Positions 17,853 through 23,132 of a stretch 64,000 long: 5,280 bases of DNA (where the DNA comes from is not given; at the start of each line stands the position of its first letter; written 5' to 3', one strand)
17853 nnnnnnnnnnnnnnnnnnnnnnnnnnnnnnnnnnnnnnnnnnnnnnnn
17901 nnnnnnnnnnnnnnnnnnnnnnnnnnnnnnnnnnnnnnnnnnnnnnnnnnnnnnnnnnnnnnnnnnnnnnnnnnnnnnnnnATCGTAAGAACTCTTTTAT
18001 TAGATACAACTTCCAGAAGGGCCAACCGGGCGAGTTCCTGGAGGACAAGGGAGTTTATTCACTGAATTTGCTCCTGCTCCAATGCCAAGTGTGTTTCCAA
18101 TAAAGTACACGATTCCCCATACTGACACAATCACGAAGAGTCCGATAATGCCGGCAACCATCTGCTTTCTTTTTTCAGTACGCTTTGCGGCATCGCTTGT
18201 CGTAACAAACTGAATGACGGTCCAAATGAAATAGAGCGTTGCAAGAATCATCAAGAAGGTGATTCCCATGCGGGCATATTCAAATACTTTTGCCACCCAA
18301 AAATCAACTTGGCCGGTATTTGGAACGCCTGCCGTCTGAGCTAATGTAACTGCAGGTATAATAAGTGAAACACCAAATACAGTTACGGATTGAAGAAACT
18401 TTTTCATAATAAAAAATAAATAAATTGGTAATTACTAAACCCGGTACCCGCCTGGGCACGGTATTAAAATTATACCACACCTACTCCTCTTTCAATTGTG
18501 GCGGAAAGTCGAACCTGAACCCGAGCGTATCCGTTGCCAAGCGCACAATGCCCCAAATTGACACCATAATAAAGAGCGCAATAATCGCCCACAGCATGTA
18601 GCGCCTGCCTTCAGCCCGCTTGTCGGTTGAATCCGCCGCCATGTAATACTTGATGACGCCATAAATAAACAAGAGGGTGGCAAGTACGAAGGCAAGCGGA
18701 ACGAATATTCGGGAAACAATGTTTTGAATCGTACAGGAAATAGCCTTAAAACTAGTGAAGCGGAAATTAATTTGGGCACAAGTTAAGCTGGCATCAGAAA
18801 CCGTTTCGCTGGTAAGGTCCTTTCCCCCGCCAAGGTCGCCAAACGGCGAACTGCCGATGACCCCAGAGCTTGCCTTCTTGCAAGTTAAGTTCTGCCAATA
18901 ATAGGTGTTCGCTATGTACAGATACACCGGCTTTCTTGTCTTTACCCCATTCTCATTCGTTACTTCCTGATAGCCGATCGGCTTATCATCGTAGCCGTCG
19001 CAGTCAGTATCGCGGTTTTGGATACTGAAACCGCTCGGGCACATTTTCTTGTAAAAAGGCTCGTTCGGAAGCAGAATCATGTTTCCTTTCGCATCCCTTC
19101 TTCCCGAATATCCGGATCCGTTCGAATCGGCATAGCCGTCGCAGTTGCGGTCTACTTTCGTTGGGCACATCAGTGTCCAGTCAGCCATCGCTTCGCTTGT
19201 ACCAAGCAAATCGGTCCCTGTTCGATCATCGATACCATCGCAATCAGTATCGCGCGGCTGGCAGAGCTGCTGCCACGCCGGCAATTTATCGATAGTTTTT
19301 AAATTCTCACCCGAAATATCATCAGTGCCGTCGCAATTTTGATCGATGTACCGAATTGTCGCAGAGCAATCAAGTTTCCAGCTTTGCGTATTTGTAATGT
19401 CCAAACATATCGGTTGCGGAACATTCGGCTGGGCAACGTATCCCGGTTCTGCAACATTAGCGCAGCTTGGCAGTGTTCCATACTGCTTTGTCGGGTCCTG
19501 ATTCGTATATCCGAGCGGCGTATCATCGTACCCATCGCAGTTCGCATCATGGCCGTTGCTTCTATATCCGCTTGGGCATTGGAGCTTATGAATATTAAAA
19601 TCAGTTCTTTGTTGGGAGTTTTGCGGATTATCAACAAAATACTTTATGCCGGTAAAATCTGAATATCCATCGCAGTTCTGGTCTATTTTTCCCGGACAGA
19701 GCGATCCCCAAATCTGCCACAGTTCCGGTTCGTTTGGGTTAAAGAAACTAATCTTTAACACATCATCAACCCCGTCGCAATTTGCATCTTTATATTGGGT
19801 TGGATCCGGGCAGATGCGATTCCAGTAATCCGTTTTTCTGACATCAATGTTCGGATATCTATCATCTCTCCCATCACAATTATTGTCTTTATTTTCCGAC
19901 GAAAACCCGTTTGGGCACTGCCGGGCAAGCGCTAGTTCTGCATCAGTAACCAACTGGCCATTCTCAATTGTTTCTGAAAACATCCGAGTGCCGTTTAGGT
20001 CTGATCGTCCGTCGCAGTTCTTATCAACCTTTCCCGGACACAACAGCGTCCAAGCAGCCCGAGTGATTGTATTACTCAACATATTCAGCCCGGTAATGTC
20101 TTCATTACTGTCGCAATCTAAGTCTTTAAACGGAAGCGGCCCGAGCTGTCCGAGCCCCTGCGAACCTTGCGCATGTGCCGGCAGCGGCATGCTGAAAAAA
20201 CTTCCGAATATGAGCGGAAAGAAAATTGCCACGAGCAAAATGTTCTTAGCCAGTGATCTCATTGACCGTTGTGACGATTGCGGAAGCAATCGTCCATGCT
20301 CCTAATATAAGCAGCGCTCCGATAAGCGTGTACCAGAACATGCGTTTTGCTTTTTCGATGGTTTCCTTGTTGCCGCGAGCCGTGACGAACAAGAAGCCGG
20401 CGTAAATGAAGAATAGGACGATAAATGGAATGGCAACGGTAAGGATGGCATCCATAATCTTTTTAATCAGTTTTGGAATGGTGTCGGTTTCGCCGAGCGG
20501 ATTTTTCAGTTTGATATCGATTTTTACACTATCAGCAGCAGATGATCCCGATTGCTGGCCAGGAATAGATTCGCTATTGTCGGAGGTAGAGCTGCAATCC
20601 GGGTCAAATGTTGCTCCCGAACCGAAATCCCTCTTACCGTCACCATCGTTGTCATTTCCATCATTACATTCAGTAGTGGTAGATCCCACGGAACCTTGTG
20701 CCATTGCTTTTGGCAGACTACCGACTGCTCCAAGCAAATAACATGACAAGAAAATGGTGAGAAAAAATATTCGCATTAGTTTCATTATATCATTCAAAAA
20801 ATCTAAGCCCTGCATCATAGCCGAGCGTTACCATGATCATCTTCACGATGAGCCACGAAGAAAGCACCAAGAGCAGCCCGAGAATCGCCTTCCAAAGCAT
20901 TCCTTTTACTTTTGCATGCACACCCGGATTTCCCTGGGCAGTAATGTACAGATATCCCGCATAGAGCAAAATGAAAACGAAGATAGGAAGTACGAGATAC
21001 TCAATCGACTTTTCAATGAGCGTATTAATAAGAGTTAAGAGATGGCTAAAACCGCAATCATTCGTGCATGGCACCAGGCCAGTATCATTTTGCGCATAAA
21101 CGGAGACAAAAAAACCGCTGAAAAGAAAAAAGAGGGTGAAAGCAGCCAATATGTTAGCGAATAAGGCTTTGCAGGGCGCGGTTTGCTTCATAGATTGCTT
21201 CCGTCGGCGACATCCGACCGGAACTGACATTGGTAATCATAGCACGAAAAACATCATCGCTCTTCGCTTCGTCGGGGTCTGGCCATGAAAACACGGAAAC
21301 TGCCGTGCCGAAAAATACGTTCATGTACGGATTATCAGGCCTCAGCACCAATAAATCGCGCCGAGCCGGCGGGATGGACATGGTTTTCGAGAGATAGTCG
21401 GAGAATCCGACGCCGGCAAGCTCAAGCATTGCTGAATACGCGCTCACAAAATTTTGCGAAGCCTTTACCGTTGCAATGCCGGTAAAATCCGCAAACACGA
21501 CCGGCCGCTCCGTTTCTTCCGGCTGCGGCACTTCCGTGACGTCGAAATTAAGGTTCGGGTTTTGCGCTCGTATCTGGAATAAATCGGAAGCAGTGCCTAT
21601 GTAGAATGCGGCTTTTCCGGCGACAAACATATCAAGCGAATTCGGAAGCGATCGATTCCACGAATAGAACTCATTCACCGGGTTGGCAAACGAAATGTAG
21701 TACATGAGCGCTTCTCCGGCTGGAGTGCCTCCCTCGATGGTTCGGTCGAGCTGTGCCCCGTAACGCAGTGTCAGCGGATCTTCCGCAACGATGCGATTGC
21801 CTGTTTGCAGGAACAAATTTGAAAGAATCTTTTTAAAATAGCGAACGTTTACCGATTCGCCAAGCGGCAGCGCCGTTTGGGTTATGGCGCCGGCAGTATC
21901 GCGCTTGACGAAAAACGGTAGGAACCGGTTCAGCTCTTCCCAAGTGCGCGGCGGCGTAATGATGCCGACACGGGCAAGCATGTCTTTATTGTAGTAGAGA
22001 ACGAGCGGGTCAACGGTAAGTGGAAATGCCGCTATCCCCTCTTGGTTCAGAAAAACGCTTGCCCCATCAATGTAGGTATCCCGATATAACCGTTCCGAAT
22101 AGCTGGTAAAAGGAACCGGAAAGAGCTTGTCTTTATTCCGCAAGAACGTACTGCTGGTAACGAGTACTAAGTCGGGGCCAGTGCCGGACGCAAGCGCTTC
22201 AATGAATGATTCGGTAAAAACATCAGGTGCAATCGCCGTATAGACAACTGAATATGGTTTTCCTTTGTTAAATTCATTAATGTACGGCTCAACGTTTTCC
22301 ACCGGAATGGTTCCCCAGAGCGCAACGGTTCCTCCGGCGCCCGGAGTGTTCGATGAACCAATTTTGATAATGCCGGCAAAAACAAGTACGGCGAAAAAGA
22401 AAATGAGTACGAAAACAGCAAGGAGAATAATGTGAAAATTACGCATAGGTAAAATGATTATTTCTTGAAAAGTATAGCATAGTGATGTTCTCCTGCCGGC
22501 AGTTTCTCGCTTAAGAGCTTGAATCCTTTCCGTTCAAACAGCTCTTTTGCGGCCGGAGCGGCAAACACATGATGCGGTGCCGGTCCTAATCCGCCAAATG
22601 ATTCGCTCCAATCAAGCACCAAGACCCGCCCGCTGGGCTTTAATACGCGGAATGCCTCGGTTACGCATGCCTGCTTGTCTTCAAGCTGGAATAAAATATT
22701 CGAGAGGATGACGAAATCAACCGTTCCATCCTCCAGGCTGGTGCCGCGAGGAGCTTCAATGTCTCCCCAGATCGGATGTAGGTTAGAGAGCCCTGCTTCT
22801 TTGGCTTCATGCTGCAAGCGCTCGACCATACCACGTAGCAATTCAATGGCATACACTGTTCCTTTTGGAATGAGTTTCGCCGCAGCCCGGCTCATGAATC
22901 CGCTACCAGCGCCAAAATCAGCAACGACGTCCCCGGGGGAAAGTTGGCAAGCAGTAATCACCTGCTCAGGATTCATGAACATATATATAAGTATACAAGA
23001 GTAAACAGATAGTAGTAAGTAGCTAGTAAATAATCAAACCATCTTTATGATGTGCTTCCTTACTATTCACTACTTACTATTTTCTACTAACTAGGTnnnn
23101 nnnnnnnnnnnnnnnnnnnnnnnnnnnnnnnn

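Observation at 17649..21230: Cluster of four TrbC/VirB2-like (T4SS-pilin-like) genes with no T4SS machinery nearby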

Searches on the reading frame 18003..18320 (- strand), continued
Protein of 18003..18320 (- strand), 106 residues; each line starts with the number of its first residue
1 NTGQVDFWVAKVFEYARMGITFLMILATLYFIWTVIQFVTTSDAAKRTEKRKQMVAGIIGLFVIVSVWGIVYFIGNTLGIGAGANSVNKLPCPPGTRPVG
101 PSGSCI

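Call 74: find_encoding_contigs(protein=P0031, flank=10000, max_places=1)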
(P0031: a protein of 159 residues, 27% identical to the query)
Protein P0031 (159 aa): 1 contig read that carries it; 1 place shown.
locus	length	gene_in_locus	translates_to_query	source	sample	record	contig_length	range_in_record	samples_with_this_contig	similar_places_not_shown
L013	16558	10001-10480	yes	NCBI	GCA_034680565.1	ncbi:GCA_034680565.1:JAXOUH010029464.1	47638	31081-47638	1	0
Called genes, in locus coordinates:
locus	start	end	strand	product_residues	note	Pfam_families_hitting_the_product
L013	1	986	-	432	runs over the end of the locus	PF13393:tRNA-synt_His, PF00587:tRNA-synt_2b, PF03129:HGTP_anticodon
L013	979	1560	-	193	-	PF10502:Peptidase_S26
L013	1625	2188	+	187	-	PF01195:Pept_tRNA_hydro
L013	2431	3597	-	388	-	PF23459:S1_RRP5 (faint), PF00575:S1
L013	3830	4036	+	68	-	-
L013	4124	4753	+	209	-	PF13483:Lactamase_B_3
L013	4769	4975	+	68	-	-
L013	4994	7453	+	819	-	PF00521:DNA_topoisoIV, PF03989:DNA_gyraseA_C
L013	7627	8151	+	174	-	PF00891:Methyltransf_2 (faint), PF01209:Ubie_methyltran (faint), PF05175:MTS, PF13489:Methyltransf_23, PF13847:Methyltransf_31, PF08241:Methyltransf_11, PF08242:Methyltransf_12, PF13649:Methyltransf_25, +1 more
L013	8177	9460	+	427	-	PF01547:SBP_bac_1, PF13416:SBP_bac_8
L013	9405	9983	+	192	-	PF18895:T4SS_pilin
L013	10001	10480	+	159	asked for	PF18895:T4SS_pilin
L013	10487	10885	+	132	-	PF18895:T4SS_pilin (weak)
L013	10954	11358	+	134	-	-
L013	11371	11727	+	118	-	PF18895:T4SS_pilin (weak)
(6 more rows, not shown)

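Call 75: find_encoding_contigs(protein=P0094, flank=10000, max_places=1)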
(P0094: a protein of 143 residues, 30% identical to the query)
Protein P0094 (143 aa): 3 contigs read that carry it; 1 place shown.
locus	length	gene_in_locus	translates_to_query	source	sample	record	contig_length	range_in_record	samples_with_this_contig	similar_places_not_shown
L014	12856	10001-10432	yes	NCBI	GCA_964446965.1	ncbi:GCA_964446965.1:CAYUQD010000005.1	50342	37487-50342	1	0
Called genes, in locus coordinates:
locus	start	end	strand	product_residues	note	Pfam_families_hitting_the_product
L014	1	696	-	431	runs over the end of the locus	PF13393:tRNA-synt_His, PF00587:tRNA-synt_2b, PF03129:HGTP_anticodon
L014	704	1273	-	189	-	PF10502:Peptidase_S26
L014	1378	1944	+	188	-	PF01195:Pept_tRNA_hydro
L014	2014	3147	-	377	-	PF21543:CvfB_2nd (faint), PF13509:S1_2 (faint), PF23459:S1_RRP5 (faint), PF00575:S1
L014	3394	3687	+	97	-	-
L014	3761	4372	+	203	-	PF13483:Lactamase_B_3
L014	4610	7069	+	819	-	PF00521:DNA_topoisoIV, PF03989:DNA_gyraseA_C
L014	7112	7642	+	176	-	PF01209:Ubie_methyltran (weak), PF05175:MTS (weak), PF13489:Methyltransf_23, PF02390:Methyltransf_4 (weak), PF13847:Methyltransf_31, PF08241:Methyltransf_11, PF08242:Methyltransf_12, PF13649:Methyltransf_25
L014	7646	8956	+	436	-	PF01547:SBP_bac_1, PF13416:SBP_bac_8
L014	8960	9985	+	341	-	PF18895:T4SS_pilin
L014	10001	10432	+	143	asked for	PF18895:T4SS_pilin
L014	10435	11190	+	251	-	PF18895:T4SS_pilin (faint)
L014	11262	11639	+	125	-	-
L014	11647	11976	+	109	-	PF18895:T4SS_pilin (weak)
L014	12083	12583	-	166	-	-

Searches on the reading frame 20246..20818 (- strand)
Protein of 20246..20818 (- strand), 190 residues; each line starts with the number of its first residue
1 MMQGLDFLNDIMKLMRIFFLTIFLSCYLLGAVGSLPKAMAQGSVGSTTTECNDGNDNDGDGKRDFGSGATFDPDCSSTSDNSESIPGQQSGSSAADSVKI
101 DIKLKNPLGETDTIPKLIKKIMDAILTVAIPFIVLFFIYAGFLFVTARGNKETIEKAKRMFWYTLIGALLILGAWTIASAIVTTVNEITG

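Call 3: search_protein_families(library=pfam, proteins=[window:20246-20818:-], max_evalue=1)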
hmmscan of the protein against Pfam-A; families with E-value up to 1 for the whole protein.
window:20246-20818:- (190 aa): 4 families
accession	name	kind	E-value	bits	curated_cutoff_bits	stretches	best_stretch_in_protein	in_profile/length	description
PF18895.5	T4SS_pilin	-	1.9e-10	41.1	26.6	1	111-181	2-71/71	Type IV secretion system pilin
PF04956.18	TrbC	-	6.2e-05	23.6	27.9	1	112-181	35-98/98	TrbC/VIRB2 pilin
PF02939.21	UcrQ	-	0.016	15.5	25.2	1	112-140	32-60/78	UcrQ family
PF20990.2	DUF2207_C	-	0.057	13.6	33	1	92-176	108-181/247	Predicted membrane protein (DUF2207) C-terminal domain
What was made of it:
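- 20246..20818 (-): Pilin B (190 aa, or 176 aa if it starts at 20776). It has a signal peptide ending AMA|Q, one acidic double-Cys motif (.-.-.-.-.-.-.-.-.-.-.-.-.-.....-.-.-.), two TM helices, and a C-terminal TVNEITG. PF18895 at 41.1 bits and PF04956 TrbC at 23.6 bits, below its 27.9 cut-off (call 3).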

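Call 4: search_protein_families(library=ncbifam, proteins=[window:20246-20818:-], max_evalue=1)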
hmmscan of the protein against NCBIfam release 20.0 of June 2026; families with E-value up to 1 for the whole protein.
window:20246-20818:- (190 aa): 3 families
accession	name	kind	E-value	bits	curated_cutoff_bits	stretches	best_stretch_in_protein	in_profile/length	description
NF045849.1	ICE_MMCAP2_0565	equivalog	2.3e-07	30.4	40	1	111-184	6-79/80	Mbov_0395 family pilin-like conjugal transfer protein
TIGR00939.1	2a57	subfamily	0.012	14.4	297.5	1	104-169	254-316/439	nucleoside Transporter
NF033662.1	acid_disulf_rpt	repeat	0.026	14.3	41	1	46-77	2-28/32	acidic double-disulfide repeat-containing protein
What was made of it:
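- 20246..20818 (-): NF033662 acidic double-disulfide repeat at E=0.026 (call 4).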

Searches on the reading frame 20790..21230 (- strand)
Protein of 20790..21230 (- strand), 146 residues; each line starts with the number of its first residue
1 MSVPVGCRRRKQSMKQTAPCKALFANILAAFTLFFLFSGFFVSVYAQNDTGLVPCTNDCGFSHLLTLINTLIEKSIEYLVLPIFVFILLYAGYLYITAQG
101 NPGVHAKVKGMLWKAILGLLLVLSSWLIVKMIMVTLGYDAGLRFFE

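Call 3: search_protein_families(library=pfam, proteins=[window:20790-21230:-], max_evalue=1)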
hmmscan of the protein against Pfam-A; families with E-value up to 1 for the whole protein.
window:20790-21230:- (146 aa): 4 families
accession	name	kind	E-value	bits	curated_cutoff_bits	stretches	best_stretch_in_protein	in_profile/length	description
PF18895.5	T4SS_pilin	-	1.9e-07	31.5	26.6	1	72-132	12-71/71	Type IV secretion system pilin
PF01151.23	ELO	-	0.065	13.2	27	1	18-48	207-237/242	GNS1/SUR4 family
PF09843.14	DUF2070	-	0.54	8.9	30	1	21-139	71-186/561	Predicted membrane protein (DUF2070)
PF02402.22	Lysis_col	-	0.79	10.1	27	1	83-101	7-25/49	Lysis protein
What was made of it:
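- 20790..21191 (-): Pilin A (133 aa; the mechanical ORF extends to 21230). It has a signal peptide ending VYA|Q, a short Cys-x3-Cys ectodomain, two TM helices around the loop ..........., and a C-terminal LRFFE. PF18895 at 31.5 bits against a 26.6 cut-off (call 3).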

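Call 4: search_protein_families(library=ncbifam, proteins=[window:20790-21230:-], max_evalue=1)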
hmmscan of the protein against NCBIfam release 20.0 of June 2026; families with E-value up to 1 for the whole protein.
window:20790-21230:- (146 aa): 2 families
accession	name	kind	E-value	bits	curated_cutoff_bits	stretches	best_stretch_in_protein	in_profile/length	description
NF010817.0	PRK14221.1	equivalog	0.13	12.6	103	1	16-90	33-104/124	fluoride efflux transporter CrcB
NF045849.1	ICE_MMCAP2_0565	equivalog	0.14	11.8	40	1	83-134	27-78/80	Mbov_0395 family pilin-like conjugal transfer protein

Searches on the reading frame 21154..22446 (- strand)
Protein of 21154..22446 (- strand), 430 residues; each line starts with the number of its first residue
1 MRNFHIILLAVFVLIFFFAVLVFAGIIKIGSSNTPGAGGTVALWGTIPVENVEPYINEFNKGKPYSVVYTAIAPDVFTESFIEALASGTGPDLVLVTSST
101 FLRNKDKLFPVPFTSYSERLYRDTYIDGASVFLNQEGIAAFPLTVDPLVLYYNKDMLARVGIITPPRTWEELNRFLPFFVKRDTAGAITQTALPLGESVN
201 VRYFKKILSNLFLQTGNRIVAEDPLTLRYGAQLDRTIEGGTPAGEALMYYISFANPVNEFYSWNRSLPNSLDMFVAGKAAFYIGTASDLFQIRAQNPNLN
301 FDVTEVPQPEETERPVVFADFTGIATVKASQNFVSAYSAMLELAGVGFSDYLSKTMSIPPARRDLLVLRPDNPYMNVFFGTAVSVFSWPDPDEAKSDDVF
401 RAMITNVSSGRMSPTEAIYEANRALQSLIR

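Call 3: search_protein_families(library=pfam, proteins=[window:21154-22446:-], max_evalue=1)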
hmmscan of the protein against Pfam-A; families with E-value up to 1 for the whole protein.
window:21154-22446:- (430 aa): 3 families
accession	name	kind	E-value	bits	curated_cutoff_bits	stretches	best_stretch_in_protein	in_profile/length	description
PF01547.30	SBP_bac_1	-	3.7e-14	53.9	26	1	53-332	11-289/307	Bacterial extracellular solute-binding protein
PF13416.11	SBP_bac_8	-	1.3e-12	48.6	27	1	55-329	2-228/279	Bacterial extracellular solute-binding protein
PF23083.1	FF_RHG35_4th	-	0.22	12.3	27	1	154-176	7-29/55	Rho GTPase-activating protein 35-like, FF domain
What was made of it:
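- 21154..22446 (-): Membrane-anchored solute-binding protein (SBP_bac_1, 430 aa). It lies directly upstream of pilin gene A, overlaps it by 38 nt, and is probably co-transcribed with the array. Pfam SBP_bac_1 at 3.7e-14 and SBP_bac_8 at 1.3e-12 (call 3).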

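Call 4: search_protein_families(library=ncbifam, proteins=[window:21154-22446:-], max_evalue=1)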
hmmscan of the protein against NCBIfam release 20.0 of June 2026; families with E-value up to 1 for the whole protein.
window:21154-22446:- (430 aa): 3 families
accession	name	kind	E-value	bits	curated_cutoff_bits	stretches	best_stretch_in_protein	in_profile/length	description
NF007011.0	PRK09474.1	equivalog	2.2e-06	26.7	291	1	71-174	63-160/396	maltose/maltodextrin ABC transporter substrate-binding protein MalE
NF008211.0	PRK10974.1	equivalog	0.033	12.7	411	1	141-174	141-176/439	sn-glycerol-3-phosphate ABC transporter substrate-binding protein UgpB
NF000218.1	FexA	exception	0.15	10.7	900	1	6-96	282-374/475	chloramphenicol/florfenicol efflux MFS transporter FexA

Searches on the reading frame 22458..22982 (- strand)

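Call 8: search_protein_families(library=pfam, proteins=[window:22458-22982:-], max_evalue=0.001)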
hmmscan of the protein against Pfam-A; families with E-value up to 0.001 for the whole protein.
window:22458-22982:- (174 aa): 12 families
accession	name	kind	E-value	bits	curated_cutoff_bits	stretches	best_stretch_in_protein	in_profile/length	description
PF13847.12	Methyltransf_31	-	3.8e-17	62.8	27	1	15-126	2-113/145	Methyltransferase domain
PF08241.18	Methyltransf_11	-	1.8e-15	57.8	21.2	1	22-121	2-94/95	Methyltransferase domain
PF13649.12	Methyltransf_25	-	3.4e-15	57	27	1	20-118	1-97/97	Methyltransferase domain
PF01209.24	Ubie_methyltran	-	1.2e-09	38.3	20.1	1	15-128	46-157/233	ubiE/COQ5 methyltransferase family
PF08242.18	Methyltransf_12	-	3.4e-09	37.8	30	1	22-120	2-98/98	Methyltransferase domain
PF13489.12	Methyltransf_23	-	2.5e-07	31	27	1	19-154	25-159/164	Methyltransferase domain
PF05175.20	MTS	-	1.7e-05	25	23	1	18-123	33-139/170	Methyltransferase small domain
PF01269.23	Fibrillarin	-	0.00014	21.5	27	1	9-142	64-193/227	Fibrillarin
PF02390.23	Methyltransf_4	-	0.00046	20.1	24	1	19-88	4-73/173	Putative methyltransferase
PF00891.24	Methyltransf_2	-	0.00063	19.6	22.3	1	6-124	52-166/210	O-methyltransferase domain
PF08704.16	GCD14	-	0.00069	19.8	26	1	8-68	32-93/247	tRNA methyltransferase complex GCD14 subunit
PF00398.26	RrnaAD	-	0.00072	19.2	24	1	7-61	21-73/263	Ribosomal RNA adenine dimethylase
